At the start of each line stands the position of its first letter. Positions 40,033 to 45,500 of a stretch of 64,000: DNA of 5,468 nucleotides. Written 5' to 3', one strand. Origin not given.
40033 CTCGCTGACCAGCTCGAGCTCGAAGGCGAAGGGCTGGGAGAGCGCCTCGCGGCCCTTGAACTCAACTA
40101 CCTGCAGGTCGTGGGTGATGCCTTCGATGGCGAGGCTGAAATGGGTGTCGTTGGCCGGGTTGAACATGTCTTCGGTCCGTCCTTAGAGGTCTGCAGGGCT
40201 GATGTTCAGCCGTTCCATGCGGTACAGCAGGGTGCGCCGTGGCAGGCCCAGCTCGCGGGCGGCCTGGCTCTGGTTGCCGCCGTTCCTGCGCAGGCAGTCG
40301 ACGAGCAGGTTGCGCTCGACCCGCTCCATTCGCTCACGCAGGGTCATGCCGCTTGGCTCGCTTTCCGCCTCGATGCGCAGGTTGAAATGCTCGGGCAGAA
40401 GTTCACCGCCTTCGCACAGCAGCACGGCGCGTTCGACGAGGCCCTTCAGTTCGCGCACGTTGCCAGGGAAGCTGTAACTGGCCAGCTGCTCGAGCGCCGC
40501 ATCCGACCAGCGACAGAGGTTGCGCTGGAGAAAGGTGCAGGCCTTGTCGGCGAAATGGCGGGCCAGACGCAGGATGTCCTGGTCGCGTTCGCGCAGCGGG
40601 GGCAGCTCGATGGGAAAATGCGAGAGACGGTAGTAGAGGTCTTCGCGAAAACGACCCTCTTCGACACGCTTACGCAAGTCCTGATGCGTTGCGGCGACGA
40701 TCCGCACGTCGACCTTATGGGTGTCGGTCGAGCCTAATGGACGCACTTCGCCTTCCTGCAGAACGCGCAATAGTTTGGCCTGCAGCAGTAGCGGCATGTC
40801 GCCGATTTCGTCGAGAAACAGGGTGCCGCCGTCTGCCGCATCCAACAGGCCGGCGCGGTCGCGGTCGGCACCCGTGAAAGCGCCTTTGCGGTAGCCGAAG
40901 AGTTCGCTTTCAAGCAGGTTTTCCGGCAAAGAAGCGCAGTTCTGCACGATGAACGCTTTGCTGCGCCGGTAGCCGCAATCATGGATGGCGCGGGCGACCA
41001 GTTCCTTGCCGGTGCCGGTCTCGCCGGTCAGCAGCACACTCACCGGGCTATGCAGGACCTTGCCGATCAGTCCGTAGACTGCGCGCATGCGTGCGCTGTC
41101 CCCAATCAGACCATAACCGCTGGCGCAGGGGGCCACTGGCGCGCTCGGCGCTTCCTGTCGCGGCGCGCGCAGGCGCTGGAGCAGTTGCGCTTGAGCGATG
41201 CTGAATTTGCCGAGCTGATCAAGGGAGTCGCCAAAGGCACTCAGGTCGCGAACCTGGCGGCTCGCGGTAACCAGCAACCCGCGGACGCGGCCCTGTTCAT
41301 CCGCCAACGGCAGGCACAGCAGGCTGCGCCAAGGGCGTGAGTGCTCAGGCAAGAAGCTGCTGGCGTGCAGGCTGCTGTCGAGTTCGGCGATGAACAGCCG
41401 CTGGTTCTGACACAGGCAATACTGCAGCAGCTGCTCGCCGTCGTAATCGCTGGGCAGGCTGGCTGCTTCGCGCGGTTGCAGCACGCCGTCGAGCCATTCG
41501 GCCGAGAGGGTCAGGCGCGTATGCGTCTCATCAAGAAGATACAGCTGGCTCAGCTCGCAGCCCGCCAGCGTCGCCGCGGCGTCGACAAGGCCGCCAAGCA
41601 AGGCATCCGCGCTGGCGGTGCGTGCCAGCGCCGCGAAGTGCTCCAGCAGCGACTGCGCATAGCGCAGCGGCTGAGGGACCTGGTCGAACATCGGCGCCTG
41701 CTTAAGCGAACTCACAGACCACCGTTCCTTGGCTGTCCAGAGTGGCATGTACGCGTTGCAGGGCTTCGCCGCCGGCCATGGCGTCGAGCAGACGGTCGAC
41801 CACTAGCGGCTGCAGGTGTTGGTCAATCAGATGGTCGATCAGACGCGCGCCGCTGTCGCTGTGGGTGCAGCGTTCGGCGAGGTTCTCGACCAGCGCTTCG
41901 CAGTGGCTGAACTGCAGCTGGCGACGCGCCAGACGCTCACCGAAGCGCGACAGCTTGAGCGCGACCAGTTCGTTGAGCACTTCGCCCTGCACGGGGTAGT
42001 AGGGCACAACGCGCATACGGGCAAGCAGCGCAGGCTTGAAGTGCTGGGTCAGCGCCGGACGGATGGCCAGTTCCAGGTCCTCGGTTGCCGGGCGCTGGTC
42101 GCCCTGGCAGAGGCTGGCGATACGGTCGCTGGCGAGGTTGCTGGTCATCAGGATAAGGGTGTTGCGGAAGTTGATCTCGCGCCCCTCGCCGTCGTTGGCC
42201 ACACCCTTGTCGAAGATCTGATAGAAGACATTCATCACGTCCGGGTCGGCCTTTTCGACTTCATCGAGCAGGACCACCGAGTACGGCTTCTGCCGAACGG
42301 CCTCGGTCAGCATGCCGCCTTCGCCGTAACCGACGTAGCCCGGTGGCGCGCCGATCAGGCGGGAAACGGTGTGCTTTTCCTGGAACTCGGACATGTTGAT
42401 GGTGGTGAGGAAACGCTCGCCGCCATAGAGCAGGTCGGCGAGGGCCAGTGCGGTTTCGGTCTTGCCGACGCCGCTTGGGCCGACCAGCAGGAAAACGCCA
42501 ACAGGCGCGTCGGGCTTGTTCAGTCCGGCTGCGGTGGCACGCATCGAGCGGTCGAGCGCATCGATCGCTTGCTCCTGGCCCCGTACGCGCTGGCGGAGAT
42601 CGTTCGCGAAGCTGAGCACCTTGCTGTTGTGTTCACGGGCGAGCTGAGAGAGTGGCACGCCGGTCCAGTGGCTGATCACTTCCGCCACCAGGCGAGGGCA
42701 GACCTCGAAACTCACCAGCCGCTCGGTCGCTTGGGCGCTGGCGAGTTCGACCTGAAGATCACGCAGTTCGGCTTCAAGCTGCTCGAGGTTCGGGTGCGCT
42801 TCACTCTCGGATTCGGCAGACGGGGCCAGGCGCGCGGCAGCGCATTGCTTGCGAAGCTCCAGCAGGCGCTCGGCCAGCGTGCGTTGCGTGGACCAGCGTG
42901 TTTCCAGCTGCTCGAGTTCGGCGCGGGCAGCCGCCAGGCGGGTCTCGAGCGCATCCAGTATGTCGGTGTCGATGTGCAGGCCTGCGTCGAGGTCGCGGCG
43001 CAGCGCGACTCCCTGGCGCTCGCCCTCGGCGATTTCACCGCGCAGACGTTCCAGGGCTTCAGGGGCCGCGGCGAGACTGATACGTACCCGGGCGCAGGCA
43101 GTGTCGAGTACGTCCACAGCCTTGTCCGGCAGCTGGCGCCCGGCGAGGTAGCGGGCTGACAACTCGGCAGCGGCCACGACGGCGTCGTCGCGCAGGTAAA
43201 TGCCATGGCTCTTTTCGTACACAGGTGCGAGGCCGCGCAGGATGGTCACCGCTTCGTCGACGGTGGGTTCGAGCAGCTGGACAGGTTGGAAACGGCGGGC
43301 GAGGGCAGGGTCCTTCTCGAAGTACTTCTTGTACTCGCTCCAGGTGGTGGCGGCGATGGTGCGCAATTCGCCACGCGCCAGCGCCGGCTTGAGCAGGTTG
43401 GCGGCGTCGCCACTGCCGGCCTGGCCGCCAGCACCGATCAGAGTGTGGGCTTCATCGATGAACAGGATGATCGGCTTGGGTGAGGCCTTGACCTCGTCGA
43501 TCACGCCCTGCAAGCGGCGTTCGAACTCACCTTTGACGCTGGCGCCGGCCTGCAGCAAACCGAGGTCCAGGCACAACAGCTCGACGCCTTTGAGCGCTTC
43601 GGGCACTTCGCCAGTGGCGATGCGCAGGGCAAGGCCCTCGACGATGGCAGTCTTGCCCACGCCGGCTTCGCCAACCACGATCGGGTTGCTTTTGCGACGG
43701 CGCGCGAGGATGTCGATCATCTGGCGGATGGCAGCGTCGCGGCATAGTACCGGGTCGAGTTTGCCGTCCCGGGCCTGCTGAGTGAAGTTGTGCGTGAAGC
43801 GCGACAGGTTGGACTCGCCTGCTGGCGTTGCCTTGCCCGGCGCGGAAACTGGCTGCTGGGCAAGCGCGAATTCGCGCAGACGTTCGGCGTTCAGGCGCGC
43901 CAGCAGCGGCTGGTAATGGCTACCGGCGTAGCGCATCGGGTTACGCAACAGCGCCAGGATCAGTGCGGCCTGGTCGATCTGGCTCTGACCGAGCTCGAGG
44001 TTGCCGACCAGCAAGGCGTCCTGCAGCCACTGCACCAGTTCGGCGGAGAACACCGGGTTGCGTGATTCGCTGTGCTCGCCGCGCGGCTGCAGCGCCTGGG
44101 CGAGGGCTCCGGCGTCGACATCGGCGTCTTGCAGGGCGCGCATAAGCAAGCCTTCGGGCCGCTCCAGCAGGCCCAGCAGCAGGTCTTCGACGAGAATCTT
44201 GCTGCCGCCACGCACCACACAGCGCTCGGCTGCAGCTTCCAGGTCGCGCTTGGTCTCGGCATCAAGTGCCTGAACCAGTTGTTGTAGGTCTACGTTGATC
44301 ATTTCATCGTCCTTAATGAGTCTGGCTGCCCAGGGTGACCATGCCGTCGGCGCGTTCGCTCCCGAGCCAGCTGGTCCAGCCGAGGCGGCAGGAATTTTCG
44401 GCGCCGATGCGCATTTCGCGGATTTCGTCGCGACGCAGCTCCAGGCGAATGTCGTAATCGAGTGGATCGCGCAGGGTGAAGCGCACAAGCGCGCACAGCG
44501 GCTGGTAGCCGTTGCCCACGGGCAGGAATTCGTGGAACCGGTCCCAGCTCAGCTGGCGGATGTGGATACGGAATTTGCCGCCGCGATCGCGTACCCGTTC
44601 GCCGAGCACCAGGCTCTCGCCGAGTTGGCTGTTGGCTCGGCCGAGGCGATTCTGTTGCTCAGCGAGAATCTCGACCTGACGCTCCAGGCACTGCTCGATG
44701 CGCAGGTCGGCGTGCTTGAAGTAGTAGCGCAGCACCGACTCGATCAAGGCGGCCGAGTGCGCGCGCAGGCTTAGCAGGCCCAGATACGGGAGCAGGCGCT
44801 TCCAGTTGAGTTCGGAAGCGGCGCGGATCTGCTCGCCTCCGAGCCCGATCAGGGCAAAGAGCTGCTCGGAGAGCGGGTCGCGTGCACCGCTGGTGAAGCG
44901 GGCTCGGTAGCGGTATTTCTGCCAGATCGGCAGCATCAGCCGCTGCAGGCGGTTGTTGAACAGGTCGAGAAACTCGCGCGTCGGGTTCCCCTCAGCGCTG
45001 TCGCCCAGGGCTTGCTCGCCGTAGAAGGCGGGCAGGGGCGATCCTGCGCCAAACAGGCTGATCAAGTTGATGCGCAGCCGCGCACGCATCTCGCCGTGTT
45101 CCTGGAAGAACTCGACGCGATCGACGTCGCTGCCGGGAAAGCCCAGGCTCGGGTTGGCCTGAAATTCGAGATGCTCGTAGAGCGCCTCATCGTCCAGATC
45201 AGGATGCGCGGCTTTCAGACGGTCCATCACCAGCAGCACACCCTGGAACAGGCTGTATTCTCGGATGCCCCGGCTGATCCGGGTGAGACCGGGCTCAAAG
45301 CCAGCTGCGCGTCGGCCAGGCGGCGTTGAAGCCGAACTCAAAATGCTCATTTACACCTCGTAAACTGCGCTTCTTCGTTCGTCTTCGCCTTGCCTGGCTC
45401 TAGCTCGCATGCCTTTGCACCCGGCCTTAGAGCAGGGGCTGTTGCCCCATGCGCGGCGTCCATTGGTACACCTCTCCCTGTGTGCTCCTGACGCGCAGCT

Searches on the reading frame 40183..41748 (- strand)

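Call 3: search_protein_families(library=pfam, proteins=[window:40183-41748:-], max_evalue=0.01)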
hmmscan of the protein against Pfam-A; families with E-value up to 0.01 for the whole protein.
window:40183-41748:- (521 aa): 11 families
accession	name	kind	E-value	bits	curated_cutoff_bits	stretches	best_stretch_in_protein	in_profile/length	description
PF00158.32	Sigma54_activat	-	8e-71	237.6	20.2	1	214-381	1-168/168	Sigma-54 interaction domain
PF14532.12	Sigma54_activ_2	-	9.2e-24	84.7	25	1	215-385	1-138/138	Sigma-54 interaction domain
PF25601.1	AAA_lid_14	-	3.5e-20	72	27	1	386-465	1-80/87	AAA+ ATPase lid domain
PF02954.25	HTH_8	-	8.5e-15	54.7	22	1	474-513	2-41/42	Bacterial regulatory protein, Fis family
PF13492.12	GAF_3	-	1.2e-06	29.4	27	1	47-170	2-109/129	GAF domain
PF07728.20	AAA_5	-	1.7e-06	28.5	22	1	238-356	2-123/139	AAA domain (dynein-related subfamily)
PF13556.12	HTH_30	-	6.8e-06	26.2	27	1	486-514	8-36/59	PucR C-terminal helix-turn-helix domain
PF01590.32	GAF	-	0.00081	20.4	22.4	1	49-164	4-110/133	GAF domain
PF07724.20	AAA_2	-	0.001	19.6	27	1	236-340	4-106/166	AAA domain (Cdc48 subfamily)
PF18024.7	HTH_50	-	0.0026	17.9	27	1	467-517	1-50/50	Helix-turn-helix domain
PF13191.12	AAA_16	-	0.0028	18.6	32.6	1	222-331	10-128/167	AAA ATPase domain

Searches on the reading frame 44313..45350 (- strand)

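Call 30: search_protein_families(library=pfam, proteins=[window:44313-45350:-], max_evalue=0.001)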
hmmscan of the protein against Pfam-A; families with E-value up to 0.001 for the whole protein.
window:44313-45350:- (345 aa): 1 family
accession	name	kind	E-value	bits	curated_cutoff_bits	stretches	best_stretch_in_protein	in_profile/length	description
PF06996.16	T6SS_TssG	-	1.7e-89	300.6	24.6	1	30-330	3-304/304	Type VI secretion, TssG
